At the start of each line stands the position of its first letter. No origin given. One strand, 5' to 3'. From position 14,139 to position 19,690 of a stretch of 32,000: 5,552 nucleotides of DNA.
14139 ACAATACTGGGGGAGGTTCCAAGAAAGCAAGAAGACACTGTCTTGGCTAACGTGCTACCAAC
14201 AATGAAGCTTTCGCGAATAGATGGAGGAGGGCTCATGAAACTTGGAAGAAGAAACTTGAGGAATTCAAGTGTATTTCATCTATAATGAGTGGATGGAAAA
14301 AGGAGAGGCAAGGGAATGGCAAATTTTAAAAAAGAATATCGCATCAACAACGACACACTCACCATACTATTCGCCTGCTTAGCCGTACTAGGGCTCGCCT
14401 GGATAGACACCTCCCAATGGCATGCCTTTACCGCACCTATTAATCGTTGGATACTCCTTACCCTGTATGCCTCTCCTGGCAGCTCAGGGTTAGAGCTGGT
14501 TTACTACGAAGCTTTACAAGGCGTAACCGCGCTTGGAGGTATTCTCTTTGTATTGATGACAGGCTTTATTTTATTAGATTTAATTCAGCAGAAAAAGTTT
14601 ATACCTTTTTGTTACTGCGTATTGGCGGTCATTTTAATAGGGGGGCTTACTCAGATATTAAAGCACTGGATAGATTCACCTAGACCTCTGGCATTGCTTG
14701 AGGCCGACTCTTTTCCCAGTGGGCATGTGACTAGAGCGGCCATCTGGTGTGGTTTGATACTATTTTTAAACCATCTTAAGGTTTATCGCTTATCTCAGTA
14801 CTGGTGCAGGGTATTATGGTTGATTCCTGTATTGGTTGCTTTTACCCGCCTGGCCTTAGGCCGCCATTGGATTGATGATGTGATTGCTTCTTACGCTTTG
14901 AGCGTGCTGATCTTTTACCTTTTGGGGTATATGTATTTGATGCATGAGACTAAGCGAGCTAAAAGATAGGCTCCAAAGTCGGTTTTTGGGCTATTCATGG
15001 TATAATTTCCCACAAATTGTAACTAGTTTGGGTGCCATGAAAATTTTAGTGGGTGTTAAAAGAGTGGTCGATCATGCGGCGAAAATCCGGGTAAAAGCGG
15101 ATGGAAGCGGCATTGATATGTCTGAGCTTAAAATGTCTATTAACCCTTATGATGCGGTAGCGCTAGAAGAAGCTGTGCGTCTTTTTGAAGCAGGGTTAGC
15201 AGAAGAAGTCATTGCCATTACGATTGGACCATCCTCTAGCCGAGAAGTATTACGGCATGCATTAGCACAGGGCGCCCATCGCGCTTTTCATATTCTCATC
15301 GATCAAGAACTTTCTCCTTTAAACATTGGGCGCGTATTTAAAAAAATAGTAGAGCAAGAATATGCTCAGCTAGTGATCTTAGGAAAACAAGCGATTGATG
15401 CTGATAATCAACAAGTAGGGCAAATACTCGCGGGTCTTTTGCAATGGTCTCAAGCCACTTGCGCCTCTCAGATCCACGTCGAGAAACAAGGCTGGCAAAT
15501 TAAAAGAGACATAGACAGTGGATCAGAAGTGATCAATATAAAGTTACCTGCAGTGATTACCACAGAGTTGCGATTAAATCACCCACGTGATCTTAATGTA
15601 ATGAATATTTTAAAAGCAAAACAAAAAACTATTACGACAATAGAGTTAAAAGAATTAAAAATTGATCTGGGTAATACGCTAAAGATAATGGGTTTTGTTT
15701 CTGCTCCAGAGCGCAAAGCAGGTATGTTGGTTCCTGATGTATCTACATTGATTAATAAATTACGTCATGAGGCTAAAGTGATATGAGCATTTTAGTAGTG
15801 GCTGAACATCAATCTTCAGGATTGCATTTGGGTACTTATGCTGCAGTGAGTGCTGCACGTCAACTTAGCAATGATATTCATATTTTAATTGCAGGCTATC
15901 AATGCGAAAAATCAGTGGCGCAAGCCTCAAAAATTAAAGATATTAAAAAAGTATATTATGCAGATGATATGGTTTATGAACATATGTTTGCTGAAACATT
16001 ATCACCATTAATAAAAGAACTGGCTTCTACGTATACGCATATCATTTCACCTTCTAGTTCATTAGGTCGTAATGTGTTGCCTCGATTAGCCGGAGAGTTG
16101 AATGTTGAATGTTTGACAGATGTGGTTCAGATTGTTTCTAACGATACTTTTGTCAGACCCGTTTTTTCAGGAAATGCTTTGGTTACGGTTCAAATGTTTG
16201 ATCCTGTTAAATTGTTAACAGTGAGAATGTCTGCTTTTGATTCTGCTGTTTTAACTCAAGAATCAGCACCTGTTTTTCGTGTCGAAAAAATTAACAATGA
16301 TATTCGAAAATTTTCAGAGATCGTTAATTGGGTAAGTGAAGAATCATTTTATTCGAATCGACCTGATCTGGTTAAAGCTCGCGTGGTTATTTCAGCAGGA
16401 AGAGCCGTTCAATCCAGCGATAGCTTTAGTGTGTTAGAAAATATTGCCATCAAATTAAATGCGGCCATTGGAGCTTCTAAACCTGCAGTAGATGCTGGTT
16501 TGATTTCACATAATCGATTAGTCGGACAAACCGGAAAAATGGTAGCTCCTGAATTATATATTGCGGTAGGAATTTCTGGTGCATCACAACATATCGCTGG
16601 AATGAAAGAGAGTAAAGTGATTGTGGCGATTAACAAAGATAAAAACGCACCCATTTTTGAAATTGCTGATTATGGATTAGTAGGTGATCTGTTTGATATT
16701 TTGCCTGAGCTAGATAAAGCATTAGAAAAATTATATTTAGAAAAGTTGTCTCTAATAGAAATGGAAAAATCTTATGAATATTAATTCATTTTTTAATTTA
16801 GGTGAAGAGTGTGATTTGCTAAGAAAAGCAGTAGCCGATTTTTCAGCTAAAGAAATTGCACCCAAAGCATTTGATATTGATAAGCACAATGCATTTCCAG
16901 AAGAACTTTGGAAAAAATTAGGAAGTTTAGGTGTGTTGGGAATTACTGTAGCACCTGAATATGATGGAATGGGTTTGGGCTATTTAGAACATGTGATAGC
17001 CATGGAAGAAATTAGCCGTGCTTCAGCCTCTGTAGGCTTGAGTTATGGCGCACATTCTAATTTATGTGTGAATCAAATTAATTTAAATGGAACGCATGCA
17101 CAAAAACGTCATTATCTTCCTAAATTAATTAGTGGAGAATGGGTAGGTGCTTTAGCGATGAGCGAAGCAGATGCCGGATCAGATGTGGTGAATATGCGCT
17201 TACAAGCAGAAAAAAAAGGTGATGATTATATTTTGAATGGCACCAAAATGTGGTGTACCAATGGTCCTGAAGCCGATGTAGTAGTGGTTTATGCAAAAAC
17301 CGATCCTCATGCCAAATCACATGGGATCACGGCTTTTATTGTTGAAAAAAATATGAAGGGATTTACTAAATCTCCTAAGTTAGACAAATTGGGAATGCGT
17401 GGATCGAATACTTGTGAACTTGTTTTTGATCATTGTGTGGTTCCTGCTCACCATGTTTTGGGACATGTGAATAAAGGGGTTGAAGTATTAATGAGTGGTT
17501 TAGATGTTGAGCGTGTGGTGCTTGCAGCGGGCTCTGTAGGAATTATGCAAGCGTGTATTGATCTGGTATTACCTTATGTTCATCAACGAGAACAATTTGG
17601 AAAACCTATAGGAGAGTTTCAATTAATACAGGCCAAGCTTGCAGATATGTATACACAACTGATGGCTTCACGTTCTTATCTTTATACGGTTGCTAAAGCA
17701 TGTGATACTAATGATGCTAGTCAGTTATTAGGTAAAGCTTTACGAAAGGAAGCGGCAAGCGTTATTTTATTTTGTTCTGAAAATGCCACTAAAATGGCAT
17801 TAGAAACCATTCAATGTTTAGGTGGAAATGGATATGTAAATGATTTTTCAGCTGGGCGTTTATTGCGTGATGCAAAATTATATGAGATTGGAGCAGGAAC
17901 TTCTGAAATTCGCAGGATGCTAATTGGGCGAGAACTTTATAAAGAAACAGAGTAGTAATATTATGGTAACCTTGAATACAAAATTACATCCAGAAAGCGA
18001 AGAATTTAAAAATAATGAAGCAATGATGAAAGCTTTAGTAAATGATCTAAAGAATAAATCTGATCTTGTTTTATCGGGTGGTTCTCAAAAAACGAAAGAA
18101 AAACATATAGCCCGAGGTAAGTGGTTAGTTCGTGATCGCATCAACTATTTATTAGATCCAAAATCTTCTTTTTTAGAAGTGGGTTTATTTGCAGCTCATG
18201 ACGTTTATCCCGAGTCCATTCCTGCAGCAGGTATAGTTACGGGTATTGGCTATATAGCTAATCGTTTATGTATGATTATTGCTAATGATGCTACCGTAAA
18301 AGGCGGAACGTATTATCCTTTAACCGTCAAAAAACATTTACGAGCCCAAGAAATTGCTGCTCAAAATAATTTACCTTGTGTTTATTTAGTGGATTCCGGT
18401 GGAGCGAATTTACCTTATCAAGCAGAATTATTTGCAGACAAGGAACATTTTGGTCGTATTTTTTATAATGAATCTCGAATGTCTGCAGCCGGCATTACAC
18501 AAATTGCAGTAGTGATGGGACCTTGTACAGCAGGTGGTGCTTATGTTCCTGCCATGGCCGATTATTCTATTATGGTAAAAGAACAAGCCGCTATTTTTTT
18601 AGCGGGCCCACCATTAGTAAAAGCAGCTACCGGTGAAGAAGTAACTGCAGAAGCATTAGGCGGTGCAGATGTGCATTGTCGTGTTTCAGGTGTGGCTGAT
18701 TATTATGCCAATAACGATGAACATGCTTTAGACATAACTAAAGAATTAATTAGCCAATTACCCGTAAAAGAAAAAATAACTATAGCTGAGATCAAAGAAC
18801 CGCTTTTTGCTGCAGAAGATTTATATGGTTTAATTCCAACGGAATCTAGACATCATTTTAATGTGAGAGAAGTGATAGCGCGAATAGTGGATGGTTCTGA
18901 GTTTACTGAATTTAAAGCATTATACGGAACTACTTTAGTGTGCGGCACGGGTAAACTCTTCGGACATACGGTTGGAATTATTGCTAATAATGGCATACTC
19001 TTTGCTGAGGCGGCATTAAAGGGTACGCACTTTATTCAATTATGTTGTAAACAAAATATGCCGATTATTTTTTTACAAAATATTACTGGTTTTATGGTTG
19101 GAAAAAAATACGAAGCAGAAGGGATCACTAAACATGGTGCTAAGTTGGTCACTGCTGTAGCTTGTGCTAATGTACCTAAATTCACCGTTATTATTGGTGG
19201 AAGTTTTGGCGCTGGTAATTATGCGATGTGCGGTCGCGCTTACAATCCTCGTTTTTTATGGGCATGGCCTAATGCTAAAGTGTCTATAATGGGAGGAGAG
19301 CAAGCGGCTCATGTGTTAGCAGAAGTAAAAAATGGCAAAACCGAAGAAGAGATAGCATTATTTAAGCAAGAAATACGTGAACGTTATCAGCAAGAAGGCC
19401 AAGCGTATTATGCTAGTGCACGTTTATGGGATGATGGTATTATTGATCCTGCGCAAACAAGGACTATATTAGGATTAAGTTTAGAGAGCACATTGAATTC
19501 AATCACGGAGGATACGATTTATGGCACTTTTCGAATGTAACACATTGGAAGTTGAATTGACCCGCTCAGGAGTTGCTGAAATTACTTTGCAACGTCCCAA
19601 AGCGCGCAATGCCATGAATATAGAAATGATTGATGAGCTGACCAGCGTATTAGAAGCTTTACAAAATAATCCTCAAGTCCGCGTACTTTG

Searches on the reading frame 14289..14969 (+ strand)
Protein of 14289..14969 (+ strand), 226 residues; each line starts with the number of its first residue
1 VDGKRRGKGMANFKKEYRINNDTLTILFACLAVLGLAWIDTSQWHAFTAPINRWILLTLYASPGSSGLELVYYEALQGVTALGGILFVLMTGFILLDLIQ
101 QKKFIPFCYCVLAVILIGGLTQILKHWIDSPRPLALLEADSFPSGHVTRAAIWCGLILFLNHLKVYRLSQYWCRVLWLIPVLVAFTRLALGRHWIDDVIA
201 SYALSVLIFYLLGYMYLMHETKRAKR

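Call 7: search_protein_families(library=pfam, proteins=[window:14289-14969:+], max_evalue=0.001)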
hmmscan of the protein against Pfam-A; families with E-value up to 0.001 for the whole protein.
window:14289-14969:+ (226 aa): 2 families
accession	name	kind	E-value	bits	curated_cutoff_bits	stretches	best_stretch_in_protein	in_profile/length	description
PF01569.27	PAP2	-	1.1e-14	54.8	27.2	1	108-216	3-125/130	PAP2 superfamily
PF14378.12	PAP2_3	-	5.8e-06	26.7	27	1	141-211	126-190/190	PAP2 superfamily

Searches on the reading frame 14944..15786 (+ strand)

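Call 7: search_protein_families(library=pfam, proteins=[window:14944-15786:+], max_evalue=0.001)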
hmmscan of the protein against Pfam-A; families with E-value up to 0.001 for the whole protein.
window:14944-15786:+ (280 aa): 1 family
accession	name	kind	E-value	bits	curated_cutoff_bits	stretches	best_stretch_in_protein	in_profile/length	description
PF01012.27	ETF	-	1.2e-31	110.4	26.7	1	60-237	7-180/181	Electron transfer flavoprotein domain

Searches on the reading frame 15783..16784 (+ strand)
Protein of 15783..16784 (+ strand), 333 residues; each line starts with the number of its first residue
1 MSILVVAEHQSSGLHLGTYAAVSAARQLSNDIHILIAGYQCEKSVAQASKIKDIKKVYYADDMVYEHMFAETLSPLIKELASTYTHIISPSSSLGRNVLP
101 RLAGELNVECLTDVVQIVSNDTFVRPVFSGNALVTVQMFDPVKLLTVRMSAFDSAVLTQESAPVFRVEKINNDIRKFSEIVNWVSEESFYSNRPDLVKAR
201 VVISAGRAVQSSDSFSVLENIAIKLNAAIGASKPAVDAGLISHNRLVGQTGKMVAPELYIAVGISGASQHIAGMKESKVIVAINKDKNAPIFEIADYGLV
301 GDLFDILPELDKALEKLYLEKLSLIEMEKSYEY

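Call 7: search_protein_families(library=pfam, proteins=[window:15783-16784:+], max_evalue=0.001)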
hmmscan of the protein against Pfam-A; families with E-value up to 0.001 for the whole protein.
window:15783-16784:+ (333 aa): 2 families
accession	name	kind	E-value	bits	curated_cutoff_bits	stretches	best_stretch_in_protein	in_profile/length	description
PF01012.27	ETF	-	1.2e-32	113.7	26.7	1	3-167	1-176/181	Electron transfer flavoprotein domain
PF00766.25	ETF_alpha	-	6.5e-31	106.6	27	1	195-275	1-81/81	Electron transfer flavoprotein FAD-binding domain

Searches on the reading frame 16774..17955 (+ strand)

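Call 7: search_protein_families(library=pfam, proteins=[window:16774-17955:+], max_evalue=0.001)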
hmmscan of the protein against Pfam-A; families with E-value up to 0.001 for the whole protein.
window:16774-17955:+ (393 aa): 4 families
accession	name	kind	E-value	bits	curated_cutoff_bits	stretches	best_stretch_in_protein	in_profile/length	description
PF00441.29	Acyl-CoA_dh_1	-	4.2e-42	144.3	22.4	1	233-388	1-149/150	Acyl-CoA dehydrogenase, C-terminal domain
PF02771.21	Acyl-CoA_dh_N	-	4.1e-38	130.7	22.9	1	11-122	2-113/113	Acyl-CoA dehydrogenase, N-terminal domain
PF02770.24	Acyl-CoA_dh_M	-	3e-26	91.9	33.3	1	126-221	1-97/97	Acyl-CoA dehydrogenase, middle domain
PF08028.16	Acyl-CoA_dh_2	-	2.3e-13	51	22.7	1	249-371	2-127/134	Acyl-CoA dehydrogenase, C-terminal domain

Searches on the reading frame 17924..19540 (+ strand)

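Call 7: search_protein_families(library=pfam, proteins=[window:17924-19540:+], max_evalue=0.001)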
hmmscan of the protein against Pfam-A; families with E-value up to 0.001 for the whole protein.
window:17924-19540:+ (538 aa): 3 families
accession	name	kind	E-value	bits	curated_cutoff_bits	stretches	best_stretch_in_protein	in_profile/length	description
PF01039.27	Carboxyl_trans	-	2.5e-148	495.2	22.3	1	61-525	2-480/493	Carboxyl transferase domain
PF03255.19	ACCA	-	4.4e-10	39.7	23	1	104-220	94-215/310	Acetyl co-enzyme A carboxylase carboxyltransferase-like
PF06833.16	MdcE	-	8.1e-07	29.4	32.7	1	375-465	24-114/196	Malonate decarboxylase gamma subunit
